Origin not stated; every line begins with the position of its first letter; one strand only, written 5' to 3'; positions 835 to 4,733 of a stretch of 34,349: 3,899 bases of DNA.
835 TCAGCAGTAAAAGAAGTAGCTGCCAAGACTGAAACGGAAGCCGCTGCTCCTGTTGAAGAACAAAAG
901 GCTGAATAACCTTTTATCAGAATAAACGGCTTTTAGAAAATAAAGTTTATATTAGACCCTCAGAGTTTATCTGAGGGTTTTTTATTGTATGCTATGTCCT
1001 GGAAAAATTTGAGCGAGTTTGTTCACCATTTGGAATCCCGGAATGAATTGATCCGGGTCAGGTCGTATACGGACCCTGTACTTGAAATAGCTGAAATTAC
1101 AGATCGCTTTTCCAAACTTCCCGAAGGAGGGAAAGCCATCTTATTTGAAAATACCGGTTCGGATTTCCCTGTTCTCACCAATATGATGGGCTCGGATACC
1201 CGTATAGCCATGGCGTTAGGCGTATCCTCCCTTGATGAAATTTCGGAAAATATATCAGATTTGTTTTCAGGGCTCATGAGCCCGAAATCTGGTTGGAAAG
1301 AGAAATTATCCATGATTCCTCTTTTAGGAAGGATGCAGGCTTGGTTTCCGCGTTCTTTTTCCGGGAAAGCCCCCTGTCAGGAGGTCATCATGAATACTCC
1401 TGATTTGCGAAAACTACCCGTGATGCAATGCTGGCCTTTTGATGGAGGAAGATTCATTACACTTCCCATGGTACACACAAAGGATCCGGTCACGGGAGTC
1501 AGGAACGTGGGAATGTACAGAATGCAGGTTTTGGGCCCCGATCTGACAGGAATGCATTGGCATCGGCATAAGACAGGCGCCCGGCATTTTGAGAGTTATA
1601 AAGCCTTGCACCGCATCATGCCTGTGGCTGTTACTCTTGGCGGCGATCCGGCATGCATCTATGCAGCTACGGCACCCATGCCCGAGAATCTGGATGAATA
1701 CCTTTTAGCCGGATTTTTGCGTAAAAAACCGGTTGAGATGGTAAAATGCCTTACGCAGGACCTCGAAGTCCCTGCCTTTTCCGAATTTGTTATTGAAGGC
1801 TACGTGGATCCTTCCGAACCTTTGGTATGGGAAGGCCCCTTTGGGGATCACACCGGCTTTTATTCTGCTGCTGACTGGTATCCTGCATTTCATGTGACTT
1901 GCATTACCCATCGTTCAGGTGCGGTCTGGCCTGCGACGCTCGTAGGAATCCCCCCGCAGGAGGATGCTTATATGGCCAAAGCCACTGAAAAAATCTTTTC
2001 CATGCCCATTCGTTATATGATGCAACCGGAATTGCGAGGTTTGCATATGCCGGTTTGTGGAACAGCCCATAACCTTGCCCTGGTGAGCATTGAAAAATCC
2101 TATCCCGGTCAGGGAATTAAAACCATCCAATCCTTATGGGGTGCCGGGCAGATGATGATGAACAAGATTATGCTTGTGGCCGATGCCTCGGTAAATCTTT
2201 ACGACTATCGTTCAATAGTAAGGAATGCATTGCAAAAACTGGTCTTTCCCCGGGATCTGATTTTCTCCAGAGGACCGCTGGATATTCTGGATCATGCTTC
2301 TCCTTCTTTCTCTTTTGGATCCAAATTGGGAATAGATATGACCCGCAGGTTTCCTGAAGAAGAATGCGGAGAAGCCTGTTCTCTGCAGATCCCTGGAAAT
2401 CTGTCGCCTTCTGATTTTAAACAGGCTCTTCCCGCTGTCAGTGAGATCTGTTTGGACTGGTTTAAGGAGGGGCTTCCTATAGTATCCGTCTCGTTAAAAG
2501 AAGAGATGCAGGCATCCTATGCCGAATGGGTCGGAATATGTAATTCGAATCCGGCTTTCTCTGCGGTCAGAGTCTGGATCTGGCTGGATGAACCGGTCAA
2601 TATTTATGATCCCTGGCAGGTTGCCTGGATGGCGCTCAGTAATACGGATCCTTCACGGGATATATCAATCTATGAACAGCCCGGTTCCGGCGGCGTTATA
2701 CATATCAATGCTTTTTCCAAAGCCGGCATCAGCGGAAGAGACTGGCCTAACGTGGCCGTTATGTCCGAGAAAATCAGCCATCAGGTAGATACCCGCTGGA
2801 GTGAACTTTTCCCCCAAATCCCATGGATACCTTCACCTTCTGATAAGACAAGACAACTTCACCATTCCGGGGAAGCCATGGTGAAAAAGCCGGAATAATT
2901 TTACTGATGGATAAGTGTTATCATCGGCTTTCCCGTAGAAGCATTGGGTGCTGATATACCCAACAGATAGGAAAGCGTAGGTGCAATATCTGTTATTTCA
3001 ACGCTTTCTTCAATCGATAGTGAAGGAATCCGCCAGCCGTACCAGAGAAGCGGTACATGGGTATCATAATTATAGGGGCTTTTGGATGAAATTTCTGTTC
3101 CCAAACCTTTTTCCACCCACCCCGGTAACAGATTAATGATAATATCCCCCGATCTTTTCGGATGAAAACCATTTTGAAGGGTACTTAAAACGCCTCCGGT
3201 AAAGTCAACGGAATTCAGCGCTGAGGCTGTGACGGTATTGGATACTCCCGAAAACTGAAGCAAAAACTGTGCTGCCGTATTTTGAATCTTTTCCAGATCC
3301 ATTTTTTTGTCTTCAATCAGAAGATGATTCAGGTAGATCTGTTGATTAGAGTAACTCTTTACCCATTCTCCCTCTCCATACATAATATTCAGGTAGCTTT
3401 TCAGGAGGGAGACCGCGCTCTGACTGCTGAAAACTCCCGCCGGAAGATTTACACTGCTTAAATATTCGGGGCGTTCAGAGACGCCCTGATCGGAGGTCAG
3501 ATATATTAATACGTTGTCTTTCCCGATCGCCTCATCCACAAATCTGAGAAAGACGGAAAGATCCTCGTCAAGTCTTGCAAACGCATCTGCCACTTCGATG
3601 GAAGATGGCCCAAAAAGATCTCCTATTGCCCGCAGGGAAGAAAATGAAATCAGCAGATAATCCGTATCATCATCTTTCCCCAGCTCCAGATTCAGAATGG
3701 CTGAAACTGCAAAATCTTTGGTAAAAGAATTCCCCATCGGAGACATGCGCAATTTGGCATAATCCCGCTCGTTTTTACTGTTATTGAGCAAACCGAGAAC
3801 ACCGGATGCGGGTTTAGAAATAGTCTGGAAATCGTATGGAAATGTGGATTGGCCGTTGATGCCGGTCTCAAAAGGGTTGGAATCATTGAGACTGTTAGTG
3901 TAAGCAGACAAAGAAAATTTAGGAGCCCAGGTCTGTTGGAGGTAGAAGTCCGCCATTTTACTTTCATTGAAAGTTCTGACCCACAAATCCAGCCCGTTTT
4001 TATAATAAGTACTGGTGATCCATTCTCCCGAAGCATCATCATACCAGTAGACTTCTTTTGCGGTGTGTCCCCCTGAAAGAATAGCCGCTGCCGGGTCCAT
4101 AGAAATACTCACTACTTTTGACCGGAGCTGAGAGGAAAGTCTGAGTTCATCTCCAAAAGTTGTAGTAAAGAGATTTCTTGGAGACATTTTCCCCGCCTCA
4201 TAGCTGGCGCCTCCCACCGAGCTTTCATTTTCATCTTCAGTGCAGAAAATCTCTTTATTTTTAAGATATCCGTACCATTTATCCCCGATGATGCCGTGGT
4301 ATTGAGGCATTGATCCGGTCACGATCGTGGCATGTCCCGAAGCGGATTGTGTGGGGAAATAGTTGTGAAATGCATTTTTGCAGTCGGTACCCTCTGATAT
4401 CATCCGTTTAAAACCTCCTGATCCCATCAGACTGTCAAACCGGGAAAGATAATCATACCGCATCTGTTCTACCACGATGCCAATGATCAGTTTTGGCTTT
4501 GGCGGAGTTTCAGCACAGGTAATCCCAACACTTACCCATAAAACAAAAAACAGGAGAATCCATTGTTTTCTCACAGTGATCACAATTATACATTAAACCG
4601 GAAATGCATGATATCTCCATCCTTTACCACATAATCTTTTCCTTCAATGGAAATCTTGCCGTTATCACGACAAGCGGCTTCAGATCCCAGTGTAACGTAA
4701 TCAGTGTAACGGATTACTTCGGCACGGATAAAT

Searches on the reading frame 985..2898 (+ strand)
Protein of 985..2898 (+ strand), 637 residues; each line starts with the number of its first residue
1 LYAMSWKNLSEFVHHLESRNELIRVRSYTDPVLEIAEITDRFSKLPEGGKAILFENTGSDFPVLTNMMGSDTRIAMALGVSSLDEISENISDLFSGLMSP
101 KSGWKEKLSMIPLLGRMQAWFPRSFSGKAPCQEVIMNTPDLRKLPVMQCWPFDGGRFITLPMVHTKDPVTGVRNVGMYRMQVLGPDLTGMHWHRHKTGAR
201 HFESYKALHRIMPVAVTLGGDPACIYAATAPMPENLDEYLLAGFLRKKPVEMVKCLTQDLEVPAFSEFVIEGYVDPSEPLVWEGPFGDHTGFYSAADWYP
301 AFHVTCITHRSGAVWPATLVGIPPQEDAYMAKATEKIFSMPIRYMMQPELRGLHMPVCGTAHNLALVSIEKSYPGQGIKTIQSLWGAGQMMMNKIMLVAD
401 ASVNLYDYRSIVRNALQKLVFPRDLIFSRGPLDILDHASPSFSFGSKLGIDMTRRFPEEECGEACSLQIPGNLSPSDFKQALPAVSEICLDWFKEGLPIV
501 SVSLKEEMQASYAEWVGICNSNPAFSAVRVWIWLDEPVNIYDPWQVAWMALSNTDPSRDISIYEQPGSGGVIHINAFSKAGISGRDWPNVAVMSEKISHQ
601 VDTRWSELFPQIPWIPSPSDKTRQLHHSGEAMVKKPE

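Call 64: search_protein_families(library=pfam, proteins=[window:985-2898:+], max_evalue=0.00001)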
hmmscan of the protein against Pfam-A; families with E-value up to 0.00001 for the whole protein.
window:985-2898:+ (637 aa): 3 families
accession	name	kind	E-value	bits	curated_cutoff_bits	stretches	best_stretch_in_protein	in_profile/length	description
PF01977.22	UbiD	-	1.9e-81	272.6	23.3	1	127-323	6-206/206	3-octaprenyl-4-hydroxybenzoate carboxy-lyase Rift-related domain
PF20696.2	UbiD_C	-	9.2e-37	126.3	24.2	1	329-451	2-126/127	3-octaprenyl-4-hydroxybenzoate carboxy-lyase C-terminal domain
PF20695.2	UbiD_N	-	2.3e-21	76.1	24.3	1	15-88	3-76/78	3-octaprenyl-4-hydroxybenzoate carboxy-lyase N-terminal domain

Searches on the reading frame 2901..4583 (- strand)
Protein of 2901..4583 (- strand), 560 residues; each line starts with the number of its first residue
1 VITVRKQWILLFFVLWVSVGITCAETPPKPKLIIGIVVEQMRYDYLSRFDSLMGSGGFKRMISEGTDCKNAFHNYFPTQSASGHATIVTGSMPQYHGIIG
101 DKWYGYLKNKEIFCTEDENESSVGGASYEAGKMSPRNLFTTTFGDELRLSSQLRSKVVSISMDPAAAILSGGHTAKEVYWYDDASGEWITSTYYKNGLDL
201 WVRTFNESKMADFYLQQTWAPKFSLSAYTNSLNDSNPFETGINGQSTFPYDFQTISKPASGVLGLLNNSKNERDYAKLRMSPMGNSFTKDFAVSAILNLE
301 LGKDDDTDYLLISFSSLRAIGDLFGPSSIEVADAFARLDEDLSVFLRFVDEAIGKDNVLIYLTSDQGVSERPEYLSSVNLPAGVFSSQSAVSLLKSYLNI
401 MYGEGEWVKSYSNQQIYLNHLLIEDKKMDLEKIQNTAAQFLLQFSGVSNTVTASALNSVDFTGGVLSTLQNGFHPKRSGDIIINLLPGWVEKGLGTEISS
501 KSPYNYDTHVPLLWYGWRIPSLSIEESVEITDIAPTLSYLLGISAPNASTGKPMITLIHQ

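Call 64: search_protein_families(library=pfam, proteins=[window:2901-4583:-], max_evalue=0.00001)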
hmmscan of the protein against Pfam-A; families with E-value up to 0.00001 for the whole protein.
window:2901-4583:- (560 aa): 1 family
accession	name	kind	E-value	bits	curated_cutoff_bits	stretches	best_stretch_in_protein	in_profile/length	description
PF01663.27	Phosphodiest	-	1.8e-35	123.6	23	1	34-490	2-322/342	Type I phosphodiesterase / nucleotide pyrophosphatase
